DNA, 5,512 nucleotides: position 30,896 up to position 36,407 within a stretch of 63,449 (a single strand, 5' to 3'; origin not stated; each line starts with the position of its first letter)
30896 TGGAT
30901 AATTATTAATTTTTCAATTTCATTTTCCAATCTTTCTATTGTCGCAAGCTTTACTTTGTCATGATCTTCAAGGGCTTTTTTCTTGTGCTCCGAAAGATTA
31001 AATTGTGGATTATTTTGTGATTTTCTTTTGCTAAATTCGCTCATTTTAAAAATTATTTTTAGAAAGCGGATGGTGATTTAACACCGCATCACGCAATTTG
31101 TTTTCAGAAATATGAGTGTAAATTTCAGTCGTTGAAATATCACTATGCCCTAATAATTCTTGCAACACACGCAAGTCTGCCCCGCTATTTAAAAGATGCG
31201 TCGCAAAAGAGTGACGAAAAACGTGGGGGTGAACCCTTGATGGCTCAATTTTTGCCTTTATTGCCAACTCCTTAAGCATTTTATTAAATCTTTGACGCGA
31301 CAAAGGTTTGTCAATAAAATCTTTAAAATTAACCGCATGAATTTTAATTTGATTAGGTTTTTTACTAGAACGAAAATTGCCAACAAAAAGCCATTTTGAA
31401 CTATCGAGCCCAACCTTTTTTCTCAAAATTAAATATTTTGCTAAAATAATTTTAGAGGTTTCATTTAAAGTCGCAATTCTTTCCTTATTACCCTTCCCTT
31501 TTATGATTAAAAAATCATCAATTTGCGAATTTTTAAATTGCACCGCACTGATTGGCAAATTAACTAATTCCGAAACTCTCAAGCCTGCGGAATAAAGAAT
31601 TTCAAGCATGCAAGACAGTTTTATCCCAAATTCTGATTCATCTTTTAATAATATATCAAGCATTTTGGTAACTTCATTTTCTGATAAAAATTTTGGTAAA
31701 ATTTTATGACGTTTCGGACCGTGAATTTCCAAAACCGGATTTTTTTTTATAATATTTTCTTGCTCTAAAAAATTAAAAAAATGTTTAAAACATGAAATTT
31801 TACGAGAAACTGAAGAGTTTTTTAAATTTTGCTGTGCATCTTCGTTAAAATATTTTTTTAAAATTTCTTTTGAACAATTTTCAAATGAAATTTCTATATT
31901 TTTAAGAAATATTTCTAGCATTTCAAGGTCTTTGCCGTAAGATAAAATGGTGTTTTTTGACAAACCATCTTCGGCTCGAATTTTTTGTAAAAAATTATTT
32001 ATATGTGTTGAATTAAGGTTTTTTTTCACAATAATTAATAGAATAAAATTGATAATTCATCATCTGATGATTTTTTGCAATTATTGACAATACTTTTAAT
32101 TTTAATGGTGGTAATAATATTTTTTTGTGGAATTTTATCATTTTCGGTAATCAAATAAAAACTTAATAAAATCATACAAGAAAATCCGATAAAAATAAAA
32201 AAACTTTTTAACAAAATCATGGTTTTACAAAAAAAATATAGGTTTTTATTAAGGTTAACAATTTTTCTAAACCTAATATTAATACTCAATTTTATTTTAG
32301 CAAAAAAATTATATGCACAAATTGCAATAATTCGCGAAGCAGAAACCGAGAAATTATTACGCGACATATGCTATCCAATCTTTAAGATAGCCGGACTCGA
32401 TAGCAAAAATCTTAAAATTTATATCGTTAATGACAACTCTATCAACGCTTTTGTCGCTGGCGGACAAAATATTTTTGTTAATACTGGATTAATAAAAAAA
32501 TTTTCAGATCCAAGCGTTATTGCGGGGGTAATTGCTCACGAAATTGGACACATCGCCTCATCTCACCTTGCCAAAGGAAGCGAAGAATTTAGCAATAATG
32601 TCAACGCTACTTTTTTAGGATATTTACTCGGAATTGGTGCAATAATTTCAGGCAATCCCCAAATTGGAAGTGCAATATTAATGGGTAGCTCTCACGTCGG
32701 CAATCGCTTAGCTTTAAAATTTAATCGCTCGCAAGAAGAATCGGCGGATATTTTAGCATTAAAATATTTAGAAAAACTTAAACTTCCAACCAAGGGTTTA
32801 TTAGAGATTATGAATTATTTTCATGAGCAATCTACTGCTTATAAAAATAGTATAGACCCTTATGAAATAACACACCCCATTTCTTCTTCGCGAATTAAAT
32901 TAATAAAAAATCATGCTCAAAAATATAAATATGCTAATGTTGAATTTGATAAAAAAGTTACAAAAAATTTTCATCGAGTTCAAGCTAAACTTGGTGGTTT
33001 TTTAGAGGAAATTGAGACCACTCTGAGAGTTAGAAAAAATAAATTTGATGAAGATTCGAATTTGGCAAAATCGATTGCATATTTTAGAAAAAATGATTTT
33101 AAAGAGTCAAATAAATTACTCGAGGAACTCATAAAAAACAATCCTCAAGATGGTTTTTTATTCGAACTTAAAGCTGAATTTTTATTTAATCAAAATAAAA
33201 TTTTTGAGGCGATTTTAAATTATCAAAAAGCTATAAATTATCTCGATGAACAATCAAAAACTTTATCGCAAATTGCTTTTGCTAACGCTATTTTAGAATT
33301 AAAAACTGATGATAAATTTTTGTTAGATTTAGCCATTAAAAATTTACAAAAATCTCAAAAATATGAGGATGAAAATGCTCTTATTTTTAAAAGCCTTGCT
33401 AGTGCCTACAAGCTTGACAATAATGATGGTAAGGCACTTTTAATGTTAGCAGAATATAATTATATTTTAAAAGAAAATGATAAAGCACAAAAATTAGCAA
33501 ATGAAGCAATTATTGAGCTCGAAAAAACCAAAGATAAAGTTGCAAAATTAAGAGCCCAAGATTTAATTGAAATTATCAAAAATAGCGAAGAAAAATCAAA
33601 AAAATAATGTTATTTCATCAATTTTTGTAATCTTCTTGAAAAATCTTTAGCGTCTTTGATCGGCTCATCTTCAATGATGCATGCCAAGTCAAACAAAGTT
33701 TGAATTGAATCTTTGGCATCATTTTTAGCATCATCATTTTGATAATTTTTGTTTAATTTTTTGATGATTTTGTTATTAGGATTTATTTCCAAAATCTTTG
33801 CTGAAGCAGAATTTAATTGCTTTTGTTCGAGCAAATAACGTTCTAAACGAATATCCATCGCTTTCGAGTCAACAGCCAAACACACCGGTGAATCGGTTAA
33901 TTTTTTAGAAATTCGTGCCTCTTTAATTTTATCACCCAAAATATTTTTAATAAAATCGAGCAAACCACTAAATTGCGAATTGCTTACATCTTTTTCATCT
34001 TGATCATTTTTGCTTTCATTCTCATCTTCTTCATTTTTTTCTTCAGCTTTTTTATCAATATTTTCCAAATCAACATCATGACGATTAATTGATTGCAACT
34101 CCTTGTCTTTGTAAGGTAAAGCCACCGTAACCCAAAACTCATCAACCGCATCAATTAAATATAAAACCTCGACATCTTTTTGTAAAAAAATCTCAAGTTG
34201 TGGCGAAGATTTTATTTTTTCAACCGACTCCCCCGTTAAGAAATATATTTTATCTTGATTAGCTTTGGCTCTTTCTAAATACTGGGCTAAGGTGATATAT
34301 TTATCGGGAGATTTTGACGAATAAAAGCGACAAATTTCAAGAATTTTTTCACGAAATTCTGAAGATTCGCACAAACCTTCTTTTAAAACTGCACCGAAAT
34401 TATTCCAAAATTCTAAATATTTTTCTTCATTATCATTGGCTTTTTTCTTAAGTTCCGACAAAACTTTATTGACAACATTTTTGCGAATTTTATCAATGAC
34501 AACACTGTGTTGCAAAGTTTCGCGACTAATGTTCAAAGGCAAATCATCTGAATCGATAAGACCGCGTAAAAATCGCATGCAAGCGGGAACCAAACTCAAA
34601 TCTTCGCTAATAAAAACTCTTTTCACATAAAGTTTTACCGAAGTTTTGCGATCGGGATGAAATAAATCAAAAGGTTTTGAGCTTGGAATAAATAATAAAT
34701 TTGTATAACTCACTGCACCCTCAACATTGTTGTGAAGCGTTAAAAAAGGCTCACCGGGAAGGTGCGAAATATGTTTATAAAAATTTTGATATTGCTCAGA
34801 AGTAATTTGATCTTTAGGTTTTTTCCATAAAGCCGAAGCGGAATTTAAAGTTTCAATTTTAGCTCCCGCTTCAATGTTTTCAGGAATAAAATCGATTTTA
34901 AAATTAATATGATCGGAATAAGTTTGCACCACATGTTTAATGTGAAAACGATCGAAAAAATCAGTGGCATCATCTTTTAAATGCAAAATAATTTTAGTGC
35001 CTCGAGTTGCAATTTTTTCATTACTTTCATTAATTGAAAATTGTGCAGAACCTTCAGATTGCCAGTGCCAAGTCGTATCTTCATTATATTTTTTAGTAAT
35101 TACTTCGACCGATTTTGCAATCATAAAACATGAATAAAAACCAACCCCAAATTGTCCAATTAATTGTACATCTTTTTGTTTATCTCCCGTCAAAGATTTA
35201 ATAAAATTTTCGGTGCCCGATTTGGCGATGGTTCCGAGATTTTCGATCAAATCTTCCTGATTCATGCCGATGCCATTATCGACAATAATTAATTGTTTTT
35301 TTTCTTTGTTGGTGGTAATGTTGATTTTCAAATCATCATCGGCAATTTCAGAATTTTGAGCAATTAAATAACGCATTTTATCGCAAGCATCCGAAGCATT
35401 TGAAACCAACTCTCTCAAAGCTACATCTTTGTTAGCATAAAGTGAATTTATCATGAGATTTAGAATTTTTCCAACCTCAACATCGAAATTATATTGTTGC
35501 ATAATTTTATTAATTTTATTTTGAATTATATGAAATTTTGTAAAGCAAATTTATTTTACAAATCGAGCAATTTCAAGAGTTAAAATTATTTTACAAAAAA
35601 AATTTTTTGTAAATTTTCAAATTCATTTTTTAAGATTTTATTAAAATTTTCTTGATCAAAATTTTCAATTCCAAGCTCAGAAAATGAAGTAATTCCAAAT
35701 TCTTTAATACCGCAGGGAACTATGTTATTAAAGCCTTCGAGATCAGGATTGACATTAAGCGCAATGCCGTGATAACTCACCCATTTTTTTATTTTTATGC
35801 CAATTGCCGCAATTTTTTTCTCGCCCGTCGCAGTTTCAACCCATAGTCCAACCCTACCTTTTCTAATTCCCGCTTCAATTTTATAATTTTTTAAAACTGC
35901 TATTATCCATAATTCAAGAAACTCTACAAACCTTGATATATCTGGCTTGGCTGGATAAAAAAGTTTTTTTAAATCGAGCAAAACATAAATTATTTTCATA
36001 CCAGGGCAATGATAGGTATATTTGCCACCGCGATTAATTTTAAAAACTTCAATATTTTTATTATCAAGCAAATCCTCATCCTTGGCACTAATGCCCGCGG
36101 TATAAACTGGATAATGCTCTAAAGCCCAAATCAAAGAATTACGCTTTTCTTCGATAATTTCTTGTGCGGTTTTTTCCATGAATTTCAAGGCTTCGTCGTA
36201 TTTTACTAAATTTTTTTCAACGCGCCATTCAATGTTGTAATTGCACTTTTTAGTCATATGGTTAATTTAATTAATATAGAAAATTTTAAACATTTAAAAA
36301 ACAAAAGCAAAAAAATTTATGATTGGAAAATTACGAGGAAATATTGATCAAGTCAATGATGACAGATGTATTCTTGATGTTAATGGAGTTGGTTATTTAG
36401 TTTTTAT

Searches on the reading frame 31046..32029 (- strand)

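Call 28: search_protein_families(library=pfam, max_evalue=0.0001, proteins=[window:31046-32029:-])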
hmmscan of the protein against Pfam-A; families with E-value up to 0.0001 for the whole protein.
window:31046-32029:- (327 aa): 3 families
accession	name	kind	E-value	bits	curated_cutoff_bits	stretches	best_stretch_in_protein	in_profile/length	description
PF00589.27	Phage_integrase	-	9.6e-44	149.6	27.1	1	113-309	1-170/172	Phage integrase family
PF02899.23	Phage_int_SAM_1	-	2.1e-14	54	22.3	1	10-92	1-83/83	Phage integrase, N-terminal SAM-like domain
PF13102.12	Phage_int_SAM_5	-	4.5e-05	24.2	22.3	1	12-98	8-92/98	Phage integrase SAM-like domain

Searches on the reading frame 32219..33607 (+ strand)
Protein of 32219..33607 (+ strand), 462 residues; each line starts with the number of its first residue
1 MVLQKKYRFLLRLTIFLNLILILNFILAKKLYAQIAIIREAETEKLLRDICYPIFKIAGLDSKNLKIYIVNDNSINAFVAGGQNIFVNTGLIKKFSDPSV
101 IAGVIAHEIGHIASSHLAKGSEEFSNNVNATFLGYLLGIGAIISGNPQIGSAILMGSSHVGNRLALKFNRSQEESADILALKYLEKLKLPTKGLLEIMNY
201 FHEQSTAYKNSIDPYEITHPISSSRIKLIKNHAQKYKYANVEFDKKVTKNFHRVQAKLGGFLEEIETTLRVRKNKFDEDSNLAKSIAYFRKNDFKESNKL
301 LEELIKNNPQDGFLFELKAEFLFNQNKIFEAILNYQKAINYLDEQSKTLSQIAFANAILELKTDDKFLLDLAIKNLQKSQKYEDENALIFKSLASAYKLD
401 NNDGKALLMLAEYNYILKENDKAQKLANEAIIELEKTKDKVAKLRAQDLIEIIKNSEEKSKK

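Call 66: search_protein_families(library=pfam, max_evalue=0.0001, proteins=[window:32219-33607:+])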
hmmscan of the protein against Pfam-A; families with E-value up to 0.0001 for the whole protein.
window:32219-33607:+ (462 aa): 1 family
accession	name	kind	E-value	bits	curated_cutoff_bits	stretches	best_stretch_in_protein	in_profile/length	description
PF01435.24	Peptidase_M48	-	1.6e-26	93.7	20.3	1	52-231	12-184/186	Peptidase family M48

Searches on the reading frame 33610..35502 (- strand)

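Call 16: search_protein_families(library=pfam, max_evalue=0.001, proteins=[window:33610-35502:-])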
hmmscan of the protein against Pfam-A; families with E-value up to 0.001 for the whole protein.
window:33610-35502:- (630 aa): 4 families
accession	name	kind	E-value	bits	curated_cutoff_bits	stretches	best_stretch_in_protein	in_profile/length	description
PF00183.23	HSP90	-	1.2e-111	374.7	24.4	1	214-630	77-487/518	Hsp90 protein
PF13589.12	HATPase_c_3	-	2.2e-14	54.1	25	1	26-153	4-109/137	Histidine kinase-, DNA gyrase B-, and HSP90-like ATPase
PF02518.31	HATPase_c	-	1.5e-06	29.1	26.4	1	28-177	9-109/111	Histidine kinase-, DNA gyrase B-, and HSP90-like ATPase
PF25794.1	SACS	-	0.00018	21.8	32.8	0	21-138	14-122/247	Sacsin domain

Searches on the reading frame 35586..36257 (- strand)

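Call 16: search_protein_families(library=pfam, max_evalue=0.001, proteins=[window:35586-36257:-])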
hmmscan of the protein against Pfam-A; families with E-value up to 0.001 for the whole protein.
window:35586-36257:- (223 aa): 1 family
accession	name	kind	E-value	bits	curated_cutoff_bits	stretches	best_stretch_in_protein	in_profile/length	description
PF21948.1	LplA-B_cat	-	1.3e-36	126.9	27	1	20-214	2-200/200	Lipoyl protein ligase A/B catalytic domain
